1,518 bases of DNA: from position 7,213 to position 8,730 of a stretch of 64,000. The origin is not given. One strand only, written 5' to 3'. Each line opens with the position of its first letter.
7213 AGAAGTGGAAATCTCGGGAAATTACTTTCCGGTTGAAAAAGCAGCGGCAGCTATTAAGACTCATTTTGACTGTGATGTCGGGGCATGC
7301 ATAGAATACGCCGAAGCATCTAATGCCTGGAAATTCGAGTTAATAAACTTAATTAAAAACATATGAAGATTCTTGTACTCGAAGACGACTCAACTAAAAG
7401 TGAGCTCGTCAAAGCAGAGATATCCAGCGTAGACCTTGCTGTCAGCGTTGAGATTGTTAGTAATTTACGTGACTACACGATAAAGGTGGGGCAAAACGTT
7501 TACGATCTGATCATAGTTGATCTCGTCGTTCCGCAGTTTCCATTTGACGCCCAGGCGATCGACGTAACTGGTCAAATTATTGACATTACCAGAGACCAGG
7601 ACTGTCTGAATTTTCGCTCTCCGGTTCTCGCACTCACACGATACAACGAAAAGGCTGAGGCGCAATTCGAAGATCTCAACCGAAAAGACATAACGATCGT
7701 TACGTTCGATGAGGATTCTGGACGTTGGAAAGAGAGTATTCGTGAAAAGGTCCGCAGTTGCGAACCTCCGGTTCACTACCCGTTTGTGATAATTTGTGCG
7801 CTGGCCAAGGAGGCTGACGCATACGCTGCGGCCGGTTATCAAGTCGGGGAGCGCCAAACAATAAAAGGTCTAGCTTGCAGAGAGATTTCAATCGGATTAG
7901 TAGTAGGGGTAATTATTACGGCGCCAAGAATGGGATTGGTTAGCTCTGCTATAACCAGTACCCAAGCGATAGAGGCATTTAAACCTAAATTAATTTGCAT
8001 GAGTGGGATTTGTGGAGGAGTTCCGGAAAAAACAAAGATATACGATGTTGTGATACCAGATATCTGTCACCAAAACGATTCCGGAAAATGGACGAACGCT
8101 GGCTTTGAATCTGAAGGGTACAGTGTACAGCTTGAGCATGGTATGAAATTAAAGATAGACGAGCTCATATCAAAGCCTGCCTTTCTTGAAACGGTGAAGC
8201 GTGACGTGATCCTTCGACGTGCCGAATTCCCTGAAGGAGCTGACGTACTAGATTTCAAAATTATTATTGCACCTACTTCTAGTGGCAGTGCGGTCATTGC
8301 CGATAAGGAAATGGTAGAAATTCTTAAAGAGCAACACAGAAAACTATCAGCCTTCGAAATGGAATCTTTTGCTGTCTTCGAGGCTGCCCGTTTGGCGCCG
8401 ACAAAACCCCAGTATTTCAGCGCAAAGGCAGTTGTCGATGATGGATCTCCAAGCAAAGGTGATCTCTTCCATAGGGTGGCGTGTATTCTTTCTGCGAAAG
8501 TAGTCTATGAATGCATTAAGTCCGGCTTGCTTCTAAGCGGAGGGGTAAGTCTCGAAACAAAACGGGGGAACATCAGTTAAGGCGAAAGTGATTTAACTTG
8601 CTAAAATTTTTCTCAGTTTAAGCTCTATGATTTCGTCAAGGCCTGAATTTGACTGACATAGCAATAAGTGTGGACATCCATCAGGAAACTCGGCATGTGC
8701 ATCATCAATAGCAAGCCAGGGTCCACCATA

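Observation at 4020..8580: Detocs-like defensive two-component locus (sensor kinase, buffer receiver, receiver-PNP effector)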

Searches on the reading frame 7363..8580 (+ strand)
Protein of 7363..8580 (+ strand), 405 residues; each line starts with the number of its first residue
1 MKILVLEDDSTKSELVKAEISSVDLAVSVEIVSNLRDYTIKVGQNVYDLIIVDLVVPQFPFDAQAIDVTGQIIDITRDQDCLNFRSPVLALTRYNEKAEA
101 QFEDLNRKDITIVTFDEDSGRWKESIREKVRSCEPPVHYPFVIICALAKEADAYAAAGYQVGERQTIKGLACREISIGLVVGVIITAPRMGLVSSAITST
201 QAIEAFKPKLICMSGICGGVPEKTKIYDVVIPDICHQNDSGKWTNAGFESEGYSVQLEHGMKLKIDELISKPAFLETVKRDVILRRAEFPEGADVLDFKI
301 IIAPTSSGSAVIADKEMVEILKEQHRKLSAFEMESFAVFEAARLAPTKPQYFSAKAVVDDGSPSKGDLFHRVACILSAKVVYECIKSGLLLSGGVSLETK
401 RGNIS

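Call 3: search_protein_families(library=padloc, proteins=[window:7363-8580:+], max_evalue=0.01)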
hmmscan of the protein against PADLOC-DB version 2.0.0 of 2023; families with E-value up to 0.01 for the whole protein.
window:7363-8580:+ (405 aa): 3 families
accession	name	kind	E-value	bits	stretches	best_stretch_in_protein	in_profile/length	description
PDLC04726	PDC-M60C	-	5.4e-59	198.1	1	1-384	1-397/407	-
PDLC00759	Effector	-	7.7e-15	52.4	1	178-389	288-502/506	PN-superfamily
PDLC04725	PDC-M60B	-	3.2e-06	25.1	1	2-98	5-104/158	-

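Call 4: search_protein_families(library=pfam, proteins=[window:7363-8580:+], max_evalue=0.01)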
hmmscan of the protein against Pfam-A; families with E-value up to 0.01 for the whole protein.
window:7363-8580:+ (405 aa): 1 family
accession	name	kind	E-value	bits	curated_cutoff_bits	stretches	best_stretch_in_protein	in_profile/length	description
PF01048.26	PNP_UDP_1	-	1.7e-15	57.5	25.1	1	141-359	2-198/233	Phosphorylase superfamily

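Call 5: search_protein_families(library=ncbifam, proteins=[window:7363-8580:+], max_evalue=0.01)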
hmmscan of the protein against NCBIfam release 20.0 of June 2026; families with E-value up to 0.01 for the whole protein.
window:7363-8580:+ (405 aa): 12 families
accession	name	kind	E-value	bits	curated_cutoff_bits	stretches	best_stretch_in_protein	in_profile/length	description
NF004079.0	PRK05584.1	equivalog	1.7e-12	47.4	169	1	143-343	5-184/232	5'-methylthioadenosine/adenosylhomocysteine nucleosidase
TIGR03664.1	fut_nucase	equivalog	5e-09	36.2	124.7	1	181-343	35-187/228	futalosine hydrolase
NF005522.0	PRK07164.1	equivalog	1.2e-08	34.7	161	1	184-247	48-111/218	5'-methylthioadenosine/S-adenosylhomocysteine nucleosidase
TIGR01704.1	MTA_SAH-Nsdase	equivalog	5.8e-06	26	73.8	1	162-341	20-181/229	5'-methylthioadenosine/S-adenosylhomocysteine nucleosidase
NF005221.0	PRK06714.1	equivalog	0.00099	18.7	218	1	188-252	49-110/236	S-adenosylhomocysteine nucleosidase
NF011286.0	PRK14697.1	equivalog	0.0012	18.4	260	1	144-238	7-99/233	bifunctional 5'-methylthioadenosine/S-adenosylhomocysteine nucleosidase/phosphatase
NF004489.0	PRK05819.1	subfamily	0.0021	17.3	230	1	185-237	60-112/236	DeoD-type purine-nucleoside phosphorylase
NF006087.0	PRK08236.1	equivalog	0.0023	17.6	213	0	191-343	38-174/219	futalosine hydrolase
TIGR00107.1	deoD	equivalog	0.0027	17.2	232.25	0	185-233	56-104/232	purine-nucleoside phosphorylase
NF005213.0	PRK06698.1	equivalog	0.007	15.2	768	1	144-239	7-100/459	bifunctional 5'-methylthioadenosine/S-adenosylhomocysteine nucleosidase/phosphatase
NF007663.1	PRK10336.1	equivalog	0.008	16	345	0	1-59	1-57/219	quorum sensing response regulator transcription factor QseB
TIGR01387.1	cztR_silR_copR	subfamily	0.009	15.7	279.2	0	3-59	1-55/218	heavy metal response regulator transcription factor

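Call 11: search_solved_structures(query=window:7363-8580:+, max_evalue=0.01, show_alignments=2)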
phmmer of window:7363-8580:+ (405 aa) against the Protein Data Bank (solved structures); distinct sequences matched with E-value up to 0.01: 12.
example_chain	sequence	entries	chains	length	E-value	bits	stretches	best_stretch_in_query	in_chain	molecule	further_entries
4gmh_A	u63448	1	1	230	0.00018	23.8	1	183-249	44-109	5'-methylthioadenosine/S-adenosylhomocysteine nucleosidase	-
3bl6_A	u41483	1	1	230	0.00018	23.8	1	183-249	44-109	5'-methylthioadenosine nucleosidase/S-adenosylhomocysteine nucleosidase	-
1z5o_A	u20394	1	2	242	0.00048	22.4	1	160-249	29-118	MTA/SAH nucleosidase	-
1jys_A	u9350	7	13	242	0.00048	22.4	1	160-249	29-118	MTA/SAH nucleosidase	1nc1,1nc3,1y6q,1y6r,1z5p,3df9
4f1w_A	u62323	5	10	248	0.00055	22.2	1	160-249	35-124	5'-methylthioadenosine/S-adenosylhomocysteine nucleosidase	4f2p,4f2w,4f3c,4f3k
1z5n_A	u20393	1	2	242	0.00059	22.1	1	160-249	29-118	MTA/SAH nucleosidase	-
3o4v_A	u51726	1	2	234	0.0006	22.1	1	160-249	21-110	MTA/SAH nucleosidase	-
4wkc_A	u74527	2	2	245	0.00066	22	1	160-249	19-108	5'-methylthioadenosine/S-adenosylhomocysteine nucleosidase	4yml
4qez_B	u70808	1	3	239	0.0011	21.3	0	163-239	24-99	5'-methylthioadenosine/S-adenosylhomocysteine nucleosidase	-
4g89_A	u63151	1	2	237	0.0018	20.6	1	161-241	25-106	5'-methylthioadenosine/S-adenosylhomocysteine nucleosidase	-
6po4_A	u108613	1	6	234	0.0046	19.2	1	185-249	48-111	5'-methylthioadenosine/S-adenosylhomocysteine nucleosidase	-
4kn5_A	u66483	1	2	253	0.0048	19.2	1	142-239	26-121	Methylthioadenosine nucleosidase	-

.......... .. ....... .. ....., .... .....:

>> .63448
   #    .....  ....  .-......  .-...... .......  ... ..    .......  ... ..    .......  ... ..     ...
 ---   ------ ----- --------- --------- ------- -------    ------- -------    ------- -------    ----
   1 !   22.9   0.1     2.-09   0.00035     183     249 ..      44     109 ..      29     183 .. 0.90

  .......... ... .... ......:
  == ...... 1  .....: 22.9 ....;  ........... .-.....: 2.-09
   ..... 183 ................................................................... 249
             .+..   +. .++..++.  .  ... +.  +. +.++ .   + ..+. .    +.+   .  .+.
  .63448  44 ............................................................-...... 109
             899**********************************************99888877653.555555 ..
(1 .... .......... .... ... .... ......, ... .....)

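Call 24: find_homologous_proteins(query=window:7363-8580:+, max_evalue=0.001)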
Query window:7363-8580:+ (405 aa): 410 proteins with E <= 0.001 among 8000 candidates; the best 120 are listed.
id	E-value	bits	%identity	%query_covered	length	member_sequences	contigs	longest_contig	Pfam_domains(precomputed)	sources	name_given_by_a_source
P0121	1.0e-262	889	100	100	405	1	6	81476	PF01048.27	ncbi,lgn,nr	ncbi:MAG: nucleoside phosphorylase [bacterium]|nr:nucleoside phosphorylase [bacterium]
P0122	3.5e-214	729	83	97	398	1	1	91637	PF01048.27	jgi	jgi:nucleoside phosphorylase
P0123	3.2e-168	578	66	98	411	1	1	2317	PF01048.27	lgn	-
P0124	1.4e-158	546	64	96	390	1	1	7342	PF01048.27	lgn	-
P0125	8.6e-156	537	63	97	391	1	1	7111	PF01048.27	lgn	-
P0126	2.1e-155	535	62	96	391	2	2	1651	PF01048.27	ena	-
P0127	1.3e-153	530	61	96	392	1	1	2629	PF01048.27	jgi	jgi:nucleoside phosphorylase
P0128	2.5e-153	529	63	96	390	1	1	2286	PF01048.27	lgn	-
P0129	2.6e-153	529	61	96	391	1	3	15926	PF01048.27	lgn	-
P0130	4.5e-150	518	61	96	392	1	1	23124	PF01048.27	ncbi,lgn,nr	ncbi:MAG: putative nucleoside phosphorylase family [Massilia sp.]|nr:putative nucleoside phosphoryla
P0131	9.6e-150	517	62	96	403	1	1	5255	PF01048.27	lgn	-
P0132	1.5e-149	516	63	96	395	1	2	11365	PF01048.27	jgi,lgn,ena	-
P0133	1.0e-145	504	58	97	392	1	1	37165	PF01048.27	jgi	jgi:nucleoside phosphorylase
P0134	5.6e-145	501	58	96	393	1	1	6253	PF01048.27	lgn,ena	-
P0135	1.6e-144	500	58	96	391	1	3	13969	PF01048.27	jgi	jgi:nucleoside phosphorylase/CheY-like chemotaxis protein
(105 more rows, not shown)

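Call 25: find_encoding_contigs(protein=P0121, flank=10000, max_places=8)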
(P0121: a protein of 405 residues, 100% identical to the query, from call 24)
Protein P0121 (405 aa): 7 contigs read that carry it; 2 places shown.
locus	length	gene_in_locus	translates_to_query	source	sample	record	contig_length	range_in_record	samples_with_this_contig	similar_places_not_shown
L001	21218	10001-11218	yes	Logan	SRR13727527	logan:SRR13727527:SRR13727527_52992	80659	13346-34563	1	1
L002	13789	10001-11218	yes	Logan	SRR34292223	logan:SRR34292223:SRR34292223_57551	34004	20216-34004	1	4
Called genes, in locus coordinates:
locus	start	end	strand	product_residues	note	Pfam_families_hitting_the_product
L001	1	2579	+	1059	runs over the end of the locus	-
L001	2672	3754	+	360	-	PF18821:LPD7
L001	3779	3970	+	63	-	-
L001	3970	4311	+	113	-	-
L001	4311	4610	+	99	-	-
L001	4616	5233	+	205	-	-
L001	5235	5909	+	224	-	-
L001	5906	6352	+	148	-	PF18143:HAD_SAK_2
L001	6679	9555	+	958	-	PF27260:Y4jQ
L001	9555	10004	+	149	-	PF00072:Response_reg (weak)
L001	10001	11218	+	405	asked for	PF01048:PNP_UDP_1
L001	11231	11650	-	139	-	PF18143:HAD_SAK_2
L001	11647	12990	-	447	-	PF13657:Couple_hipA (weak), PF07804:HipA_C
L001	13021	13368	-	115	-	-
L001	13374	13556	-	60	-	PF24806:DUF7706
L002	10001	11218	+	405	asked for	PF01048:PNP_UDP_1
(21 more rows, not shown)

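Call 29: find_related_loci(query=A3, collection=genome_contigs, flank=8000)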
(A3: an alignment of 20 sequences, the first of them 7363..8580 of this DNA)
Query A3 (405 aa) in genome_contigs; peptide patterns used: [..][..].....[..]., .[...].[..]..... (x = any residue, [..] = any of these).
97 stretches matched a pattern; 66 encode a relative of the query (tblastn E <= 1e-3); 66 distinct loci.
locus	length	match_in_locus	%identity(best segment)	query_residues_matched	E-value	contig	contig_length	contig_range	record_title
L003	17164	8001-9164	57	1-389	3e-142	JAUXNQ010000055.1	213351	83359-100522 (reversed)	MAG: Methylotenera sp. isolate C1_maxbin.019 C1_k141_48929, whole genome shotgun sequence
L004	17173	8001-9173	51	1-391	8e-132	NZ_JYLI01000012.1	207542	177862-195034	Pseudomonas poae strain DSM 14936 12_207542_37.0137, whole genome shotgun sequence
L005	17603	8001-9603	52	1-389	4e-130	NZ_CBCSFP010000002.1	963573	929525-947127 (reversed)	Bordetella tumulicola strain CIP111922T isolate CIP111922T NODE_0002, whole genome shotgun sequence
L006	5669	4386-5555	50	1-390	3e-129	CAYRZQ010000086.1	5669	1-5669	MAG TPA_asm: uncultured Comamonadaceae bacterium isolate binchicken_co214_81 genome assembly, contig: NODE_19714_length_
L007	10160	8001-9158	50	1-385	4e-129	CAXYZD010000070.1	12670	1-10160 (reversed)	MAG: uncultured Acinetobacter sp. isolate ERR13599002_concoct_46 genome assembly, contig: ERZ24875815.1002, whole genome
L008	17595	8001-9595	51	1-385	3e-128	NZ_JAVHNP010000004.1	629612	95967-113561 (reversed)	Halomonas sp. DWK9 Scaffold4, whole genome shotgun sequence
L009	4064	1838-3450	49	1-391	4e-120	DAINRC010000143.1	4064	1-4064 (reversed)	MAG TPA_asm: Bacillota bacterium isolate CTOTU24187 NODE_543_length_4064_cov_4.159391, whole genome shotgun sequence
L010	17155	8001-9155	46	1-385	2e-113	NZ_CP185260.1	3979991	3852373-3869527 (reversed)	Alteromonas sp. A079 chromosome, complete genome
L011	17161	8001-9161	43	1-386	2e-111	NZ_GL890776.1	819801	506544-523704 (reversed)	Enterobacter mori LMG 25706 ENTMO1_scaffold5, whole genome shotgun sequence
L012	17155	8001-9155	47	1-386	9e-111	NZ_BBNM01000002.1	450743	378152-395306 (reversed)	Acinetobacter soli strain KCTC 22184, whole genome shotgun sequence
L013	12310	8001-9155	47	1-386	1e-110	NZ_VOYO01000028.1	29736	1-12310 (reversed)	Acinetobacter sp. YH01021 NODE_28_length_29736_cov_73.390422, whole genome shotgun sequence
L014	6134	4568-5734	43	1-390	3e-109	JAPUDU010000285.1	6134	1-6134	MAG: Fimbriimonadaceae bacterium isolate labscale reactor_MAG7 NODE_7109_length_6134_cov_4.778747, whole genome shotgun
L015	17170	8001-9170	45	1-389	2e-108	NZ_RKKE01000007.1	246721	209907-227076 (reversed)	Shewanella frigidimarina strain KCTC 23109 ctg_7, whole genome shotgun sequence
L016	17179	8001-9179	43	1-393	5e-102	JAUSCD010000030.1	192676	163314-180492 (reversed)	MAG: Pseudohongiella sp. isolate E9_maxbin.012 E9_k141_54892, whole genome shotgun sequence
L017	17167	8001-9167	42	1-389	5e-101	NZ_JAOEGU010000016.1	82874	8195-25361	Methylobacter psychrophilus strain Z-0021 NODE_16_length_82874_cov_9.938354, whole genome shotgun sequence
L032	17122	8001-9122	34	1-381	3e-71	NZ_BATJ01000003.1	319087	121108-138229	Vibrio proteolyticus NBRC 13287, whole genome shotgun sequence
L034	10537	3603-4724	33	1-381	4e-70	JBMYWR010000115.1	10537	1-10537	MAG: Colwellia sp. isolate ME_XS_2210_bin_40 ME_XS_2210_bin_40_114, whole genome shotgun sequence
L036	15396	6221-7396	33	1-401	4e-66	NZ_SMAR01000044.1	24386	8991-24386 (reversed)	Martelella mediterranea strain 175.2 Ga0227269_1044, whole genome shotgun sequence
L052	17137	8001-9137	27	1-392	5e-41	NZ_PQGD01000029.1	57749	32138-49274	Superficieibacter electus strain BP-1 NODE_29_length_57749_cov_50.9718, whole genome shotgun sequence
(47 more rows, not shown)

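Call 52: find_encoding_contigs(protein=P0122, flank=10000, max_places=3)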
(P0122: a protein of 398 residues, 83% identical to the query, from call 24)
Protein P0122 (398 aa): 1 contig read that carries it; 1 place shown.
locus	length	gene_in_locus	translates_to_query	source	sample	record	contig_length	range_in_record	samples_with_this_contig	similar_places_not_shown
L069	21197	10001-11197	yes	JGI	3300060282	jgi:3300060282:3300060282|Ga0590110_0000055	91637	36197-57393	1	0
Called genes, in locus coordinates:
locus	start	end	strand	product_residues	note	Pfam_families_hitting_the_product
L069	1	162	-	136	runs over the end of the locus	PF07746:LigA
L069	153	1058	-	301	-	PF04909:Amidohydro_2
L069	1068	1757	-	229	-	PF03737:RraA-like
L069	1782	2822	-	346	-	PF04909:Amidohydro_2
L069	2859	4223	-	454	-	PF00083:Sugar_tr, PF07690:MFS_1, PF06779:MFS_4, PF07690:MFS_1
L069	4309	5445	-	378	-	PF04303:PrpF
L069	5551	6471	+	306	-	PF00126:HTH_1, PF03466:LysR_substrate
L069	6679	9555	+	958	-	PF27260:Y4jQ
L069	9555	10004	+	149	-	PF00072:Response_reg (weak)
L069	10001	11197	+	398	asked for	PF01048:PNP_UDP_1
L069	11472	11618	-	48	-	-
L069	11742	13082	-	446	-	PF14281:PDDEXK_4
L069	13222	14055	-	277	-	-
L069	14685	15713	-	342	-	PF13489:Methyltransf_23, PF13649:Methyltransf_25, PF08241:Methyltransf_11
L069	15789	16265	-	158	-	PF21863:HTH_67 (weak), PF01047:MarR, PF12802:MarR_2, PF13412:HTH_24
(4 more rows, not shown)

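Call 53: search_dna_similar(query=window:7363-8580:+, collection=plasmids, mode=protein, max_rows=25, max_evalue=1e-20)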
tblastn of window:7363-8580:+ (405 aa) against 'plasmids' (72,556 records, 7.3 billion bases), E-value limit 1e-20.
Records with a match: 47; places in all: 47; records where one place covers at least 80% of the query: 46.
Best place of each record, by identity: <60% 47.
By first word of the organism name: Klebsiella 23; Agrobacterium 13; Enterobacter 3; Pantoea 2; Raoultella 1; Rhizobium 1; Comamonas 1; Paraburkholderia 1; Sphingobium 1; Escherichia 1.
By predicted mobility (MOB-suite, as given by PLSDB): conjugative 29; non-mobilizable 18.
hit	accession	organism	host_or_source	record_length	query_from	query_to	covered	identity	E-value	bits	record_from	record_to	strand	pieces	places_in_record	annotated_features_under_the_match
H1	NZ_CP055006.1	Klebsiella pneumoniae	Shatin WWTPs_77 WWTPs influent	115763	1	386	95%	45.3%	2e-99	331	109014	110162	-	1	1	hypothetical protein | response regulator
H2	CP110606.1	Klebsiella pneumoniae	Homo sapiens,wound swab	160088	1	386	95%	43.7%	2e-87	296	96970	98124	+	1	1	response regulator | hypothetical protein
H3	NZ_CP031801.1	Klebsiella pneumoniae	Homo sapiens,rectal swab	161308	1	386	95%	43.7%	2e-87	296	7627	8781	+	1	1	response regulator | hypothetical protein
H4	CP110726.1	Klebsiella pneumoniae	Homo sapiens,tissue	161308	1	386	95%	43.7%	2e-87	296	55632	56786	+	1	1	response regulator | hypothetical protein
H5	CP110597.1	Klebsiella pneumoniae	Homo sapiens,wound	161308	1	386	95%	43.7%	2e-87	296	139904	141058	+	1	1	response regulator | hypothetical protein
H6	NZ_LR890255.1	Klebsiella pneumoniae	Homo sapiens,wound swab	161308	1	386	95%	43.7%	2e-87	296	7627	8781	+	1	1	response regulator | hypothetical protein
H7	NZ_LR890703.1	Klebsiella pneumoniae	Homo sapiens,wound swab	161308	1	386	95%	43.7%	2e-87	296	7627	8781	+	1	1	response regulator | hypothetical protein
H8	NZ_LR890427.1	Klebsiella pneumoniae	Homo sapiens,wound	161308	1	386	95%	43.7%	2e-87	296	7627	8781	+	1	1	response regulator | hypothetical protein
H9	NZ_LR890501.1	Klebsiella pneumoniae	Homo sapiens,rectal swab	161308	1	386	95%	43.7%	5e-87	295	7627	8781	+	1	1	response regulator | hypothetical protein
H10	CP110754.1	Klebsiella pneumoniae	Homo sapiens,blood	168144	1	386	95%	43.2%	6e-102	338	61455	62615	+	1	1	response regulator (x2)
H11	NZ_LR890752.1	Klebsiella pneumoniae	Homo sapiens,rectal swab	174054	1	386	95%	43.2%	6e-102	338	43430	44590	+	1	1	response regulator (x2)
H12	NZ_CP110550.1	Klebsiella pneumoniae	Homo sapiens,rectal swab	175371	1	386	95%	43.2%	6e-102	338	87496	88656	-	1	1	response regulator (x2)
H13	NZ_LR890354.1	Klebsiella pneumoniae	Homo sapiens,rectal swab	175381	1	386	95%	43.2%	6e-102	338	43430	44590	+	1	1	response regulator (x2)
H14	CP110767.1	Klebsiella pneumoniae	Homo sapiens,BAL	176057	1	386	95%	43.2%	6e-102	338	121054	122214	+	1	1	response regulator (x2)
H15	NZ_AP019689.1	Klebsiella quasipneumoniae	-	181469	1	386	95%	43.2%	6e-102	338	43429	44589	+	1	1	response regulator (x2)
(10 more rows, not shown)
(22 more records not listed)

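Call 57: search_protein_families(library=padloc, proteins=[L034:217-3171:+], max_evalue=0.001)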
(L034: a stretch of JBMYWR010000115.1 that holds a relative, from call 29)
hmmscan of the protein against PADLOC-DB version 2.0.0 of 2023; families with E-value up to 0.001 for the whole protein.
L034:217-3171:+ (984 aa): 2 families
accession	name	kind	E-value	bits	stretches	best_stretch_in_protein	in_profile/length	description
PDLC04723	PDC-M60A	-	3e-16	56.6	1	614-956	766-1134/1161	-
PDLC04721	PDC-M60A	-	0.0001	18.4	0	608-767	489-660/891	-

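Call 58: search_protein_families(library=pfam, proteins=[L034:217-3171:+, L032:4615-7569:+, L052:4574-7558:+, L036:2549-5773:+], max_evalue=0.01)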
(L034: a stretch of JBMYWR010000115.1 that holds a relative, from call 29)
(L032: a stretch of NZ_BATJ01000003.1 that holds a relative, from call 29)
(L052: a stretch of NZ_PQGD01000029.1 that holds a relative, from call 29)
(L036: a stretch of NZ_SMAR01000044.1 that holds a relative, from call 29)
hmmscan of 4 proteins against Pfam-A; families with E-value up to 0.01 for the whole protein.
L034:217-3171:+ (984 aa): 0 families

L032:4615-7569:+ (984 aa): 0 families

L052:4574-7558:+ (994 aa): 0 families

L036:2549-5773:+ (1074 aa): 0 families
